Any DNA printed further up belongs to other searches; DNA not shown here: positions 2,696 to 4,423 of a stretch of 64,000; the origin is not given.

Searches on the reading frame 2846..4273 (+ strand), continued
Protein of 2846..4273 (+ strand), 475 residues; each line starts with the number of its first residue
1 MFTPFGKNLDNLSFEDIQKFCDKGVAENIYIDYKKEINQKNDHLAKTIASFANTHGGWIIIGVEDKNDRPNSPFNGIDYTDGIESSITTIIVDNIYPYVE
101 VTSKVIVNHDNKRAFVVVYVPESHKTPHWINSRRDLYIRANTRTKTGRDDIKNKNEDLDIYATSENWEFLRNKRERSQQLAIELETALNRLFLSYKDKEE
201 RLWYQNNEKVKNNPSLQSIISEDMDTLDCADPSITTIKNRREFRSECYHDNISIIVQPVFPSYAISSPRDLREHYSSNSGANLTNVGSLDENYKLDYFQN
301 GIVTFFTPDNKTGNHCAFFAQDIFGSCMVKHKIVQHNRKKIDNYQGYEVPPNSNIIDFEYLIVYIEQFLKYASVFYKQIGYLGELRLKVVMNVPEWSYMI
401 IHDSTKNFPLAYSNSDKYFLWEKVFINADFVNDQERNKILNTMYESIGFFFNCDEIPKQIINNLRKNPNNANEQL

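Call 89: search_solved_structures(query=A6, max_evalue=1)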
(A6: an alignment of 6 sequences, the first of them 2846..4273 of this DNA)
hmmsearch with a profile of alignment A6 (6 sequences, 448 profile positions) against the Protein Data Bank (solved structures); distinct sequences matched with E-value up to 1: 16.
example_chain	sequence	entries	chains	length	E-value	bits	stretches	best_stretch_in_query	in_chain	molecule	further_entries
9ylu_A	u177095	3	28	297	8.3e-06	27.9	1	27-144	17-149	CbCash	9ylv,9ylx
2kyy_A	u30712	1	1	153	5.8e-05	25.2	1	24-128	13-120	Possible ATP-dependent DNA helicase RecG-related protein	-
7lrc_A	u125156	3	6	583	0.0029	19.6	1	37-94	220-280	Schlafen family member 12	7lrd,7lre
7eg0_B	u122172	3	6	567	0.0039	19.1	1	38-94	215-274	Schlafen family member 12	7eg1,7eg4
7cux_A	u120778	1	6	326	0.014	17.3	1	40-70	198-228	Schlafen family member 5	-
7q3z_B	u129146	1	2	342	0.016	17.2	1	40-70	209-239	Schlafen family member 5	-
6rr9_A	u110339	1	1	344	0.016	17.1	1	40-70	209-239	Schlafen family member 5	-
9nyy_A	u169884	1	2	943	0.017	17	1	47-70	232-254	Protein SLFN14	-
9jr9_A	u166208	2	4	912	0.019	16.9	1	47-70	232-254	Protein SLFN14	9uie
9jn9_A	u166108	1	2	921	0.019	16.8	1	47-70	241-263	Protein SLFN14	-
5yd0_A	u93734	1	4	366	0.03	16.2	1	45-70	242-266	Schlafen 8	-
7ppj_A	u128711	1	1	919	0.056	15.3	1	40-69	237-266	Schlafen family member 5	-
7zel_A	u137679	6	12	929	0.19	13.6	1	46-68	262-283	Schlafen family member 11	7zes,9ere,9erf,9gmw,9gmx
9erd_A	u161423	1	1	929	0.19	13.6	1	46-68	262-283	Schlafen family member 11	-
7zep_A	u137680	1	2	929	0.21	13.5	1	47-68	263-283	Schlafen family member 11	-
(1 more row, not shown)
